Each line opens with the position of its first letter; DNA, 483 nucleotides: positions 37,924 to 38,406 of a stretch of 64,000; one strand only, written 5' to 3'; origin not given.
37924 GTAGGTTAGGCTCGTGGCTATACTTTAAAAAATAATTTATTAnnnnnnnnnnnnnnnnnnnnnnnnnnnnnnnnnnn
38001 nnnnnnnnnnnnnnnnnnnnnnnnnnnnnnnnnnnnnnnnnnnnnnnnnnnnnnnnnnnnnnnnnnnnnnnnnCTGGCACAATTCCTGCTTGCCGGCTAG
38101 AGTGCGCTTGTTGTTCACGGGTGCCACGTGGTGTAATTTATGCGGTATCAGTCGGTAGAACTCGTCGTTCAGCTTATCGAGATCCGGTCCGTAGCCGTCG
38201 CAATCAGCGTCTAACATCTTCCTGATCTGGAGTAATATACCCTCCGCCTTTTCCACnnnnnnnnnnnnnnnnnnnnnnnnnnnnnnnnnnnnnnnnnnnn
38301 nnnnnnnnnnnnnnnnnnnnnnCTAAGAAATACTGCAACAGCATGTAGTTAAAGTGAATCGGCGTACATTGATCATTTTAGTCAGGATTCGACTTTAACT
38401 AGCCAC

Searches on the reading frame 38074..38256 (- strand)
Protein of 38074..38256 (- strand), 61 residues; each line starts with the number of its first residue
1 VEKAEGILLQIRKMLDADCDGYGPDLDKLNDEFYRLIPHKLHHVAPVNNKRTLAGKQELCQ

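Call 8: search_protein_families(library=pfam, proteins=[window:38074-38256:-], max_evalue=0.1)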
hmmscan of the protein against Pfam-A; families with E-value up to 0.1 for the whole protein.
seq(61 aa): 1 family
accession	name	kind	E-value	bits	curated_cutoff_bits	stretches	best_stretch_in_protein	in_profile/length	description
PF02877.19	PARP_reg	-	4.7e-05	23.9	26.8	1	2-60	45-106/135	Poly(ADP-ribose) polymerase, regulatory domain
